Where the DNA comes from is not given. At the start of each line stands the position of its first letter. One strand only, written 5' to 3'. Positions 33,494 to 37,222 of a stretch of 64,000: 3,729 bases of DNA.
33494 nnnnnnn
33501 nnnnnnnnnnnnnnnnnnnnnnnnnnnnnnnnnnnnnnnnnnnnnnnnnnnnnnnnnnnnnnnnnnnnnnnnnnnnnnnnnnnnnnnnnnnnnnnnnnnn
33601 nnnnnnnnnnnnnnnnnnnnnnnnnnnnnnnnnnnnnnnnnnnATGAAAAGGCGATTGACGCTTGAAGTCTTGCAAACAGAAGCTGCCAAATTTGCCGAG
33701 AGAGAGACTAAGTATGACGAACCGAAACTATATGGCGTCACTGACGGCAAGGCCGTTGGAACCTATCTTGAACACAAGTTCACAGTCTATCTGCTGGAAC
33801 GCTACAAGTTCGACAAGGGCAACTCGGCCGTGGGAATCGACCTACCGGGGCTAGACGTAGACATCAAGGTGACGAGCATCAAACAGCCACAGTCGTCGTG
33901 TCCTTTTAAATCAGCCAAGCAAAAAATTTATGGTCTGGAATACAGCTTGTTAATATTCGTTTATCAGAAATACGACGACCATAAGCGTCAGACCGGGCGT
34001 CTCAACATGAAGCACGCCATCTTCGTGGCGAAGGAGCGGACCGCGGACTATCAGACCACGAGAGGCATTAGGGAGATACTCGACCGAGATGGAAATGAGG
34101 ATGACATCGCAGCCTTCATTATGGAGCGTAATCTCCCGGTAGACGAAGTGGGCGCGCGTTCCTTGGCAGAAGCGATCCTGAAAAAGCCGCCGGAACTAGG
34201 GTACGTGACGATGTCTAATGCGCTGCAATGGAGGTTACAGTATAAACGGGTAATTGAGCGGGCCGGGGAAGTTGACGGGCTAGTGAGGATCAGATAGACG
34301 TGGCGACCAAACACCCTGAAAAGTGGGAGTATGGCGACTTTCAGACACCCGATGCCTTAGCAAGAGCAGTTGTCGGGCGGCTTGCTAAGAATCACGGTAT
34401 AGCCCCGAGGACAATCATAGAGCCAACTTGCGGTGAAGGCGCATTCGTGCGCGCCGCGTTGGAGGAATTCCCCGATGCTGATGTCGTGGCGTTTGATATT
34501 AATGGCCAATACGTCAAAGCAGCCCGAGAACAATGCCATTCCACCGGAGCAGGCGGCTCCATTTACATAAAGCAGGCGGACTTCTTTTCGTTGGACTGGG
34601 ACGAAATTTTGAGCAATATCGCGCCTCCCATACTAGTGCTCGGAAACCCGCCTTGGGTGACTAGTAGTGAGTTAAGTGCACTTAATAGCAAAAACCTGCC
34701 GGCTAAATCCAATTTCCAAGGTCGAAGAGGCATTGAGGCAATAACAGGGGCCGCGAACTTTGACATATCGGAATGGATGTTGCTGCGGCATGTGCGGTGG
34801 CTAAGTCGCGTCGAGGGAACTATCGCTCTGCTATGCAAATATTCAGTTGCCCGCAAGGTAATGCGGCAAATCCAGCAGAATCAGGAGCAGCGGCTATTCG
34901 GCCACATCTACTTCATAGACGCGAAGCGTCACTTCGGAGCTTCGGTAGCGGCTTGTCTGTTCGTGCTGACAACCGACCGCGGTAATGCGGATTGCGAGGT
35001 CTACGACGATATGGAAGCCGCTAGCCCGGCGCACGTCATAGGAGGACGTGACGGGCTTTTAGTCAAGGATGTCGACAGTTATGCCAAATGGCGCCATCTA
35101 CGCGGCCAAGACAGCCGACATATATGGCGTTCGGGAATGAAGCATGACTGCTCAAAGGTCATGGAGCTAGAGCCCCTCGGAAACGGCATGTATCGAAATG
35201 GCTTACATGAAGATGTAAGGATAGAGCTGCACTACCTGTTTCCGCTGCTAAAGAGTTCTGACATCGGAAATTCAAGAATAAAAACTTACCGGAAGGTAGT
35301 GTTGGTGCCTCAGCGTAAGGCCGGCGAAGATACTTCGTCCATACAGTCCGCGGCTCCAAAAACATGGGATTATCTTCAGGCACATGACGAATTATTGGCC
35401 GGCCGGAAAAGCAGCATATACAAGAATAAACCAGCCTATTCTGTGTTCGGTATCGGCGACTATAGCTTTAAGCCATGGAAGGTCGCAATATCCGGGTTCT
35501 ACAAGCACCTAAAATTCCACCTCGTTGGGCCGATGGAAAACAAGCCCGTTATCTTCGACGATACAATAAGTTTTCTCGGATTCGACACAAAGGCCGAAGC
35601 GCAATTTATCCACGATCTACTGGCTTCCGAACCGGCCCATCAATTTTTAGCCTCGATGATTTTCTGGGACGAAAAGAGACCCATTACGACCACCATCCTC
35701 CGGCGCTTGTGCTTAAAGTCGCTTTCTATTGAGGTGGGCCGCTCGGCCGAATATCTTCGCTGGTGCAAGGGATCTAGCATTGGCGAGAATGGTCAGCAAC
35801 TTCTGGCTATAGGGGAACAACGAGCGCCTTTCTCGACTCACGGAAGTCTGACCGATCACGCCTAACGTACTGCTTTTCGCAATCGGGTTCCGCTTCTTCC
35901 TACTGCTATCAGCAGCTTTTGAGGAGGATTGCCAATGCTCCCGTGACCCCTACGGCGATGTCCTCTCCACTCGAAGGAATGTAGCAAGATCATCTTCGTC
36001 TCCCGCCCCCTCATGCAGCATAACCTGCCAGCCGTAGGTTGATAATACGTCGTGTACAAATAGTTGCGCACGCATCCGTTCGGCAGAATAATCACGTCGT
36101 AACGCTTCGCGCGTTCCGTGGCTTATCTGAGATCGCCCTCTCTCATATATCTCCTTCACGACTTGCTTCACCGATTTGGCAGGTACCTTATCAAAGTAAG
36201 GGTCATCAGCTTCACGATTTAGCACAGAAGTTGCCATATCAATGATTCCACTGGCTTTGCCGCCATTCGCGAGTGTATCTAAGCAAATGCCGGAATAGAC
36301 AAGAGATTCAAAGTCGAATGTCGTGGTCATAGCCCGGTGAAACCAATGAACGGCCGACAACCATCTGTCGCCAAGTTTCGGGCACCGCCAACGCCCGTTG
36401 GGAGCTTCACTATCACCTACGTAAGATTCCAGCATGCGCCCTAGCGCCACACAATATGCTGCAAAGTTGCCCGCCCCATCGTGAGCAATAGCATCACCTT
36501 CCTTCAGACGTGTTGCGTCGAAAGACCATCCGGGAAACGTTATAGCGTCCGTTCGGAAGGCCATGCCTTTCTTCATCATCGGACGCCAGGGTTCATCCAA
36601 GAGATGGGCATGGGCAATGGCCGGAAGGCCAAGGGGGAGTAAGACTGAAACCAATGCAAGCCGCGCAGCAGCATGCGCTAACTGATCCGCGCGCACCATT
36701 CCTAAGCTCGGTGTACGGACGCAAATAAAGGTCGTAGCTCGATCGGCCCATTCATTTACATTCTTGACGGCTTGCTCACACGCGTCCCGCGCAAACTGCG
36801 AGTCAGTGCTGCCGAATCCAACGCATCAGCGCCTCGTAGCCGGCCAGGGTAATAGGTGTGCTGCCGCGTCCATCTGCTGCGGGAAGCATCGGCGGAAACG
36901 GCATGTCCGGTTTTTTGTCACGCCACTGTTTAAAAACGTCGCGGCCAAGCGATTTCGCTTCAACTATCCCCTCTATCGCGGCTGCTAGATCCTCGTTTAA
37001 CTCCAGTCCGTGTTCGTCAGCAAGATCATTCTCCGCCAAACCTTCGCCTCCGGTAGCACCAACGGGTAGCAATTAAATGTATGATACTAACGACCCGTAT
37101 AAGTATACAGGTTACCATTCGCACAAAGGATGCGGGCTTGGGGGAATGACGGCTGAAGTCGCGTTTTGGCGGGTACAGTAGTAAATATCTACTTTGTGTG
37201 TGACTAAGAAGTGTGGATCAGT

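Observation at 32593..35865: Four-gene same-strand cluster: an R-M core preceded by two unexplained genes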

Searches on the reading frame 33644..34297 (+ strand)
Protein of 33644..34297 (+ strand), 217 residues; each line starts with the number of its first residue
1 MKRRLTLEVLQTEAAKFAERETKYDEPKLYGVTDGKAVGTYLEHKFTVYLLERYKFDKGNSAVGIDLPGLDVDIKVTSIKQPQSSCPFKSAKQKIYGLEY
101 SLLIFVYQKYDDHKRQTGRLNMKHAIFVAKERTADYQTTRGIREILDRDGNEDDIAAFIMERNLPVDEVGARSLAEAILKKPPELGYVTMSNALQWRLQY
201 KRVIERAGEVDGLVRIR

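Call 3: search_protein_families(library=pfam, proteins=[window:33644-34297:+], max_evalue=0.1)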
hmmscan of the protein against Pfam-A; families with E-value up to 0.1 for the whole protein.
window:33644-34297:+ (217 aa): 0 families

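Call 4: search_protein_families(library=padloc, proteins=[window:33644-34297:+], max_evalue=0.1)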
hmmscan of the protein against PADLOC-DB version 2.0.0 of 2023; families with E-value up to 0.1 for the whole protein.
window:33644-34297:+ (217 aa): 1 family
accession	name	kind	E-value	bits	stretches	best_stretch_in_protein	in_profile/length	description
PDLC03454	REase_II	-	2.8e-100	332.2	1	4-216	3-215/220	Type II restriction enzyme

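Call 5: search_protein_families(library=ncbifam, proteins=[window:33644-34297:+], max_evalue=0.1)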
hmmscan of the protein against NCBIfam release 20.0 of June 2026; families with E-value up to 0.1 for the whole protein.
window:33644-34297:+ (217 aa): 1 family
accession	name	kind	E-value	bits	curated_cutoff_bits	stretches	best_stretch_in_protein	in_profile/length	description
NF052465.1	typeII_restric_endo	equivalog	1.8e-103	344.2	290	1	5-212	1-208/209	type II restriction-modification system restriction endonuclease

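Call 22: find_homologous_proteins(query=window:33644-34297:+, max_evalue=0.00001)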
Query window:33644-34297:+ (217 aa): 8000 proteins with E <= 0.00001 among 8000 candidates; the best 120 are listed.
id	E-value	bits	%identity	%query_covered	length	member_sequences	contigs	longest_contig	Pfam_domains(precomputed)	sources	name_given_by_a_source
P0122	1.4e-138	477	100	100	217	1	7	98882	PF27258.1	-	-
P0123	1.2e-104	366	73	100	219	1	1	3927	PF27258.1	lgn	-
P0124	1.6e-104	366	74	100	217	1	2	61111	PF27258.1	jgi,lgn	-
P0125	3.1e-104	365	74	100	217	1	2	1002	PF27258.1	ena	-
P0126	3.1e-104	365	74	100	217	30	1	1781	PF27258.1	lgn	-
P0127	7.6e-104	364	72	100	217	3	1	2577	PF27258.1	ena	-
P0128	1.5e-103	363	74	100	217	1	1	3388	PF27258.1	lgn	-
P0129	1.8e-103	363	75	100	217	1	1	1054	PF27258.1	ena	-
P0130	3.3e-103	362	74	100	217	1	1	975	PF27258.1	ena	-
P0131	5.0e-103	361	74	100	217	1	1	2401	PF27258.1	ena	-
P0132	8.7e-103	360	74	100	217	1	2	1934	PF27258.1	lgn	-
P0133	9.6e-103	360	73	100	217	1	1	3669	PF27258.1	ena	-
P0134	1.6e-102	359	73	100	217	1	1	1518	PF27258.1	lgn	-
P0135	1.7e-102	359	72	100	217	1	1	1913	PF27258.1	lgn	-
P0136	2.3e-102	359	73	100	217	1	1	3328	PF27258.1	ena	-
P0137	2.4e-102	359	72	100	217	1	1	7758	PF27258.1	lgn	-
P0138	2.7e-102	359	71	100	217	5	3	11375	PF27258.1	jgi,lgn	jgi:hypothetical protein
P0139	3.0e-102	358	72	100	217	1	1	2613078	PF27258.1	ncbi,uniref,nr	ncbi:hypothetical protein [Cycloclasticus zancles]|uniref:Type II restriction endonuclease n=1 Tax=C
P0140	3.9e-102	358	70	100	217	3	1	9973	PF27258.1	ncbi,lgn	-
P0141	4.2e-102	358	72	100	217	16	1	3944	PF27258.1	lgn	-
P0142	4.4e-102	358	73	100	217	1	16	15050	PF27258.1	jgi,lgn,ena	-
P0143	5.7e-102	358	72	100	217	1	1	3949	PF27258.1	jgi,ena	-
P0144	5.7e-102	358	72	100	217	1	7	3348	PF27258.1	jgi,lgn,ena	-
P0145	5.9e-102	358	74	100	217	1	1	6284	PF27258.1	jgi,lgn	jgi:hypothetical protein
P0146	8.0e-102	357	73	100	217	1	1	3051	PF27258.1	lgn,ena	-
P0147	8.3e-102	357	73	100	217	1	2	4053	PF27258.1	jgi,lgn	jgi:hypothetical protein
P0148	8.4e-102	357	73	100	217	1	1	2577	PF27258.1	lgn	-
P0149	1.2e-101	357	73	100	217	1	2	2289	PF27258.1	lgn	-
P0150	1.2e-101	357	74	98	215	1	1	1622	PF27258.1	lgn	-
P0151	1.7e-101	356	74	100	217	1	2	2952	PF27258.1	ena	-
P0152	2.0e-101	356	72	100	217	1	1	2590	PF27258.1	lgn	-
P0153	2.0e-101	356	72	100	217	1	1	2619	PF27258.1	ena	-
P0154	2.1e-101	356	71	100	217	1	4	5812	PF27258.1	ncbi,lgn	-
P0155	2.1e-101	356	71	100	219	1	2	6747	PF27258.1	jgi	jgi:hypothetical protein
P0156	2.2e-101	356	74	100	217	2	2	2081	PF27258.1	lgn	-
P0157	2.2e-101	356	72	100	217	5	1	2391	PF27258.1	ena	-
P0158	2.2e-101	356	72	100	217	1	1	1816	PF27258.1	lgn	-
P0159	2.5e-101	355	72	100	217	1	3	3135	PF27258.1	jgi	-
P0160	2.5e-101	355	72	100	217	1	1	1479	PF27258.1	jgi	jgi:hypothetical protein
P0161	2.9e-101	355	72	100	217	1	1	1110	PF27258.1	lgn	-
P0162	3.0e-101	355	70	100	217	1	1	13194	PF27258.1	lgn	-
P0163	3.3e-101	355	71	100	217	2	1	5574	PF27258.1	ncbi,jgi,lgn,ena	-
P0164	5.4e-101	354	73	100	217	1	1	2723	PF27258.1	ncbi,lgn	-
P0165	5.5e-101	354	71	100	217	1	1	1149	PF27258.1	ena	-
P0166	5.5e-101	354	71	100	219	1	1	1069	PF27258.1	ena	-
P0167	5.8e-101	354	73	100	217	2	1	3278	PF27258.1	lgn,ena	-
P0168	5.8e-101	354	73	100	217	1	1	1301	PF27258.1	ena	-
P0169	6.2e-101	354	71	100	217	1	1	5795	PF27258.1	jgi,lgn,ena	-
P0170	7.1e-101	354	72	100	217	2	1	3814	PF27258.1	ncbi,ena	-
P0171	7.6e-101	354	72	100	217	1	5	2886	PF27258.1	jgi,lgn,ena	-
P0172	9.3e-101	354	72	100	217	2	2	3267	PF27258.1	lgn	-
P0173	1.0e-100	353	71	100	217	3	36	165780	PF27258.1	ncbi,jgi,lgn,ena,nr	ncbi:MAG: restriction endonuclease [Oleibacter sp.]|nr:restriction endonuclease [Thalassolituus sp.]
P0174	1.1e-100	353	71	100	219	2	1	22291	PF27258.1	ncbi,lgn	-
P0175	1.2e-100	353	71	100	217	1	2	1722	PF27258.1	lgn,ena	-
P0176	1.3e-100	353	71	100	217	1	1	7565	PF27258.1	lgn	-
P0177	1.4e-100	353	71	100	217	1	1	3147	PF27258.1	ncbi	-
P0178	1.5e-100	353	72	100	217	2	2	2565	PF27258.1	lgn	-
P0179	2.3e-100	352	70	100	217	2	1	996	PF27258.1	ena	-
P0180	3.9e-100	352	71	100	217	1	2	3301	PF27258.1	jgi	jgi:hypothetical protein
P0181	5.3e-100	351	71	100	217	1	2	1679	PF27258.1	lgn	-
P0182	5.7e-100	351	72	100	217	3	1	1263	PF27258.1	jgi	jgi:hypothetical protein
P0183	6.1e-100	351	70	100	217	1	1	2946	PF27258.1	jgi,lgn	jgi:hypothetical protein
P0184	9.5e-100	350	71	100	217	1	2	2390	PF27258.1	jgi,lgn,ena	-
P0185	9.6e-100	350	72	100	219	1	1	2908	PF27258.1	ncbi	ncbi:hypothetical protein BH23CYA1_BH23CYA1_18670 [soil metagenome]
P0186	1.0e-99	350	71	100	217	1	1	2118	PF27258.1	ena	-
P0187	1.2e-99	350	71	100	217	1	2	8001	PF27258.1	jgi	jgi:hypothetical protein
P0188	1.4e-99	350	71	100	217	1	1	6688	PF27258.1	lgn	-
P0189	1.5e-99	350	71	100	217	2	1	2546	PF27258.1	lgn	-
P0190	1.5e-99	350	71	100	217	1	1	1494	PF27258.1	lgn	-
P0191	1.5e-99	350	71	100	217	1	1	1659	PF27258.1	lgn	-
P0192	1.8e-99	349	71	100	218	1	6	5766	PF27258.1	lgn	-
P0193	2.2e-99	349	71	100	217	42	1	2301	PF27258.1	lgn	-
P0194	2.6e-99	349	71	100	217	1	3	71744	PF27258.1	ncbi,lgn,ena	-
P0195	2.8e-99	349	71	100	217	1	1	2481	PF27258.1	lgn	-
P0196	3.3e-99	349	71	100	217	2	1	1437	PF27258.1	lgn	-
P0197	3.3e-99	349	71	100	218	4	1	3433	PF27258.1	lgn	-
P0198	3.4e-99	349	71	100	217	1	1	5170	PF27258.1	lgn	-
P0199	3.5e-99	348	71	100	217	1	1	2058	PF27258.1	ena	-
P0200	3.9e-99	348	72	100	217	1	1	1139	PF27258.1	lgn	-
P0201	3.9e-99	348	70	100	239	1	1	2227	PF27258.1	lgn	-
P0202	4.0e-99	348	71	100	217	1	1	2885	PF27258.1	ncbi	-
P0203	4.0e-99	348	73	100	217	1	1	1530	PF27258.1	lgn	-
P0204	5.3e-99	348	72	100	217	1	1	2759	PF27258.1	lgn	-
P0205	7.0e-99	347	71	100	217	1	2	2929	PF27258.1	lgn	-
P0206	7.5e-99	347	70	100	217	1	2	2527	PF27258.1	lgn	-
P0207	9.0e-99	347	72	100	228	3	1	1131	PF27258.1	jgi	jgi:hypothetical protein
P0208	9.9e-99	347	70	100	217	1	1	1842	PF27258.1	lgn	-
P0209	1.1e-98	347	70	100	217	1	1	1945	PF27258.1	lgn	-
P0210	1.2e-98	347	71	100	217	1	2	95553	PF27258.1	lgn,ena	-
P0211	1.4e-98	347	72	100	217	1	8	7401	PF27258.1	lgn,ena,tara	tara:strand:- start:1689 stop:2342 length:654 start_codon:yes stop_codon:yes gene_type:complete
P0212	1.4e-98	347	71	100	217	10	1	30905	PF27258.1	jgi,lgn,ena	-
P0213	1.6e-98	346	71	100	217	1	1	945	PF27258.1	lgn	-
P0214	1.7e-98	346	71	100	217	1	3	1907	PF27258.1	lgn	-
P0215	1.7e-98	346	71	100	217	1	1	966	PF27258.1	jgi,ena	jgi:hypothetical protein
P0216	1.9e-98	346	72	100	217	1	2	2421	PF27258.1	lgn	-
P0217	1.9e-98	346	71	100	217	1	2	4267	PF27258.1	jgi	jgi:hypothetical protein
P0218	2.1e-98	346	70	100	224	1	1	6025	PF27258.1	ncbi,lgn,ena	-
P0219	2.3e-98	346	71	100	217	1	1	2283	PF27258.1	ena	-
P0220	2.4e-98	346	71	100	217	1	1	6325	PF27258.1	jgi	jgi:hypothetical protein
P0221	2.4e-98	346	72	100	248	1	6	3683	PF27258.1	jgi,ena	-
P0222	2.5e-98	346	71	100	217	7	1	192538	PF27258.1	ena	-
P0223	2.6e-98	346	71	100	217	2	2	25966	PF27258.1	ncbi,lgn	-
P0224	2.6e-98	346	70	100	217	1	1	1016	PF27258.1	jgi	-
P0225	2.7e-98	346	70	100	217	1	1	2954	PF27258.1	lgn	-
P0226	3.1e-98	345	71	100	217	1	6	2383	PF27258.1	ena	-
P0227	3.3e-98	345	71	100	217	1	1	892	PF27258.1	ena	-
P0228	3.4e-98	345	71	100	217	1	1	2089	PF27258.1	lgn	-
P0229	3.5e-98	345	70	100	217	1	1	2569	PF27258.1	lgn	-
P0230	3.6e-98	345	71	100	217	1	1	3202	PF27258.1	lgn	-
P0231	3.7e-98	345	71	100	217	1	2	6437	PF27258.1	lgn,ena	-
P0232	3.9e-98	345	70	100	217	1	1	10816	PF27258.1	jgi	-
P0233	4.2e-98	345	73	100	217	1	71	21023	PF27258.1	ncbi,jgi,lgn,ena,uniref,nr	ncbi:MAG: restriction endonuclease [Gallionellaceae bacterium CG1_02_56_997]|uniref:hypothetical pro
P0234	4.3e-98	345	71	100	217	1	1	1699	PF27258.1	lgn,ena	-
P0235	4.6e-98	345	71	100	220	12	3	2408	PF27258.1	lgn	-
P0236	5.0e-98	345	71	100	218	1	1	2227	PF27258.1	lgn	-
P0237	5.2e-98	345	71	100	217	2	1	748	PF27258.1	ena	-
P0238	5.3e-98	345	69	100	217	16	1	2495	PF27258.1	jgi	-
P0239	5.9e-98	344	70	100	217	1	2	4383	PF27258.1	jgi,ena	jgi:hypothetical protein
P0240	6.4e-98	344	71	100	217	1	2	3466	PF27258.1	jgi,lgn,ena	jgi:hypothetical protein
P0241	6.5e-98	344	71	100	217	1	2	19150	PF27258.1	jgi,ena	jgi:hypothetical protein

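Call 24: find_related_loci(query=A2, collection=metagenome_contigs, flank=4000)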
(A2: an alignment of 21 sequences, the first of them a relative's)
Query A2 (217 aa) in metagenome_contigs; peptide patterns used: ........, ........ (x = any residue, [..] = any of these).
600 stretches matched a pattern (row limit reached: there are more); 583 encode a relative of the query (tblastn E <= 1e-3); the best 80 are kept; 80 distinct loci.
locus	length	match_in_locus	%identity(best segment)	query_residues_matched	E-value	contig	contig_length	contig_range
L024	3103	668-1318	72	1-217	3e-113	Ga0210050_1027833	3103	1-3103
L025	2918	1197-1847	72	1-217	2e-113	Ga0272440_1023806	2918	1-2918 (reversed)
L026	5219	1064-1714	71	1-217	9e-110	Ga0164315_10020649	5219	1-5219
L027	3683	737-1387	72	1-217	8e-109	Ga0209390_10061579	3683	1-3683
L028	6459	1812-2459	71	2-217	1e-106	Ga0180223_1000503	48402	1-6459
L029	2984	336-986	70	1-217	5e-109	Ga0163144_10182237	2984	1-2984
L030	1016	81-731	70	1-217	2e-116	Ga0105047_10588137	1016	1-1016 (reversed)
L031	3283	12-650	70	5-217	6e-107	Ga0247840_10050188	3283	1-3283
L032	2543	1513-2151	70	5-217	9e-109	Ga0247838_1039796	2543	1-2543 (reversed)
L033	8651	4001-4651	70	1-217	3e-104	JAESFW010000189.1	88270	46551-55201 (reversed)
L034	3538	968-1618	70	1-217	1e-105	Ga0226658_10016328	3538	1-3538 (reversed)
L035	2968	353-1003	69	1-217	6e-106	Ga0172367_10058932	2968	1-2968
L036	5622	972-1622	69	1-217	3e-103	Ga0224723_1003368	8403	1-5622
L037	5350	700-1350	69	1-217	3e-103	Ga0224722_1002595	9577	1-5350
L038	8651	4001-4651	67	1-217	2e-102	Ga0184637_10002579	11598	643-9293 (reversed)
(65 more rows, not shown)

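Call 104: search_dna_similar(query=window:33644-34297:+, collection=plasmids, mode=protein, max_evalue=1e-10, max_rows=12)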
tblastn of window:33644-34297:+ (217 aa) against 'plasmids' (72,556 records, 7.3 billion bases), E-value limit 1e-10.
Records with a match: 10; places in all: 10; records where one place covers at least 80% of the query: 10.
Best place of each record, by identity: 60-80% 2; <60% 8.
By first word of the organism name: Lactiplantibacillus 3; Nostoc 2; Aeromonas 2; Klebsiella 1; Lactococcus 1; Lacticaseibacillus 1.
By predicted mobility (MOB-suite, as given by PLSDB): non-mobilizable 5; mobilizable 4; conjugative 1.
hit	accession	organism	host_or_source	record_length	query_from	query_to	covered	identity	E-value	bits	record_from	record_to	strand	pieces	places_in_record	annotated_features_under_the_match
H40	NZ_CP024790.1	Nostoc flagelliforme CCNUN1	cell culture,desert soil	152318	5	216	98%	60.8%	3e-84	279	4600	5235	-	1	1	restriction endonuclease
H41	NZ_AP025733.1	Nostoc cf. commune SO-36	-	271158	5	216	98%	60.8%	2e-83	276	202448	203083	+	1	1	restriction endonuclease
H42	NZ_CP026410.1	Aeromonas sp. ASNIH2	-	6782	5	213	96%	58.9%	7e-78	260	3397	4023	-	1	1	restriction endonuclease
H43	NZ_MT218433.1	Aeromonas hydrophila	-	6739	5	213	96%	58.4%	2e-77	259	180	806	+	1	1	restriction endonuclease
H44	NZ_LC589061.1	Klebsiella quasipneumoniae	-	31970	5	213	96%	58.4%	4e-77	258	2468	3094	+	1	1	restriction endonuclease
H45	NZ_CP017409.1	Lactiplantibacillus plantarum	fermented salami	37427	1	216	100%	48.9%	3e-56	199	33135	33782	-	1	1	hypothetical protein | SAM-dependent methyltransferase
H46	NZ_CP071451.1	Lactiplantibacillus plantarum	Tissue sample,Rice wine rice syrup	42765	1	216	100%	48.9%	3e-56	199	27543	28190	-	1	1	hypothetical protein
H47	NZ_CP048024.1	Lactiplantibacillus plantarum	Canine,Single cell,Canine feces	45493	1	216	100%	48.9%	3e-56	199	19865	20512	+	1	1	hypothetical protein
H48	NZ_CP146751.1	Lactococcus garvieae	Homo sapiens,cell culture,blood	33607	4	216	98%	48.6%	1e-59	208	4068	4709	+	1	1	restriction endonuclease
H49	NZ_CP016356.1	Lacticaseibacillus paracasei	cell culture,starter culture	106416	17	216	92%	47.3%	2e-49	179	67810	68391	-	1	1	restriction endonuclease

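Call 106: get_annotated_region(hit=H42, flank=3500)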
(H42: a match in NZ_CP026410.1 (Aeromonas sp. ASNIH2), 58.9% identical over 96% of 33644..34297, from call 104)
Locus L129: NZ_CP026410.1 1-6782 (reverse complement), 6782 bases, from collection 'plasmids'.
description: Aeromonas sp. ASNIH2 plasmid pAER-e58e, complete sequence
organism: Aeromonas sp. ASNIH2 (NCBI taxid 1636607)
taxonomy: Bacteria; Pseudomonadota; Gammaproteobacteria; Aeromonadales; Aeromonadaceae; Aeromonas; Aeromonas sp. ASNIH2
host: -; source: -; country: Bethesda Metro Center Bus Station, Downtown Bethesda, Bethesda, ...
typing (MOB-suite, as given by PLSDB): non-mobilizable; replicon rep_cluster_2022
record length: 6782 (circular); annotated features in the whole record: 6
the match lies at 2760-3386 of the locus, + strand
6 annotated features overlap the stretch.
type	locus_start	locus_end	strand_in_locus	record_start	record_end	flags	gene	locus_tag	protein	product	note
CDS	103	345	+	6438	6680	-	-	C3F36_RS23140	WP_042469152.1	hypothetical protein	-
CDS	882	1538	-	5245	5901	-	-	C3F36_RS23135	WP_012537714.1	quinolone resistance pentapeptide repeat protein QnrS2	-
predicted_resistance_gene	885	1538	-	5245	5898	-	qnrS2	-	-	quinolone resistance pentapeptide repeat protein QnrS2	predicted by amrfinderplus; class QUINOLONE; identity 100.0%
CDS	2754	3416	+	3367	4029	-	-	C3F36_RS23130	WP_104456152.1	restriction endonuclease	-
CDS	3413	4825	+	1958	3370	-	-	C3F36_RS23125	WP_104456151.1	type I restriction-modification system subunit M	-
CDS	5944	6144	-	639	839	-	-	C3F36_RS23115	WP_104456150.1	hypothetical protein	-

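Call 107: get_annotated_region(hit=H41, flank=3500)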
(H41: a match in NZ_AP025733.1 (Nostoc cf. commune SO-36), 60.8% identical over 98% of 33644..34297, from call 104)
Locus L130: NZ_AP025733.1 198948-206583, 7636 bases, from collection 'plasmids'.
description: Nostoc cf. commune SO-36 plasmid pANSO36A, complete sequence
organism: Nostoc cf. commune SO-36 (NCBI taxid 449208)
taxonomy: Bacteria; Cyanobacteriota; Cyanophyceae; Nostocales; Nostocaceae; Nostoc; Nostoc commune; Nostoc cf. commune SO-36
host: -; source: -; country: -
typing (MOB-suite, as given by PLSDB): non-mobilizable
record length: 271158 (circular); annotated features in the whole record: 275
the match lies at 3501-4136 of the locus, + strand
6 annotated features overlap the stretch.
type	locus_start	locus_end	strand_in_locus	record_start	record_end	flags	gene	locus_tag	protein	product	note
CDS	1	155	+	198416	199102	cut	-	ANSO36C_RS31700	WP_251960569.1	Bro-N domain-containing protein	-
CDS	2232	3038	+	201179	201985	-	-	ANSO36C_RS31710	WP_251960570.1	DUF488 domain-containing protein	-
CDS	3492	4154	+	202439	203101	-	-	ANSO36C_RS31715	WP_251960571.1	restriction endonuclease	-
CDS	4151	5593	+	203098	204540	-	-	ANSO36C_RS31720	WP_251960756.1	SAM-dependent methyltransferase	-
CDS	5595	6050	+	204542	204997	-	-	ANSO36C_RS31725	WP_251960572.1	hypothetical protein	-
CDS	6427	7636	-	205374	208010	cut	-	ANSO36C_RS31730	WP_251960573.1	AAA-like domain-containing protein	-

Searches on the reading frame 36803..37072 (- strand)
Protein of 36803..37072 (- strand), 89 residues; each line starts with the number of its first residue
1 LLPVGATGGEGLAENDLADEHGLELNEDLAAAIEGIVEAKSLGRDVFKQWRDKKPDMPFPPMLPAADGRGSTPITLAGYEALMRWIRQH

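Call 3: search_protein_families(library=pfam, proteins=[window:36803-37072:-], max_evalue=0.1)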
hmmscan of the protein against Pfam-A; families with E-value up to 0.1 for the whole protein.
window:36803-37072:- (89 aa): 0 families

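Call 4: search_protein_families(library=padloc, proteins=[window:36803-37072:-], max_evalue=0.1)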
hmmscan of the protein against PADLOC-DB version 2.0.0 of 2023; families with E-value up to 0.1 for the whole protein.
window:36803-37072:- (89 aa): 1 family
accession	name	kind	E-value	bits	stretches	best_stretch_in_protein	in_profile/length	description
PDLC03047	REase_I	-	0.031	10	1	10-53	540-585/1107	Type I restriction enzyme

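Call 5: search_protein_families(library=ncbifam, proteins=[window:36803-37072:-], max_evalue=0.1)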
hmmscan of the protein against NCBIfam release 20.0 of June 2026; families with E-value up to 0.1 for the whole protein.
window:36803-37072:- (89 aa): 0 families

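Call 41: search_protein_families(library=phrogs, proteins=[window:36803-37072:-], max_evalue=0.05)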
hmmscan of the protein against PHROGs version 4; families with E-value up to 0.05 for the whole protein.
window:36803-37072:- (89 aa): 0 families
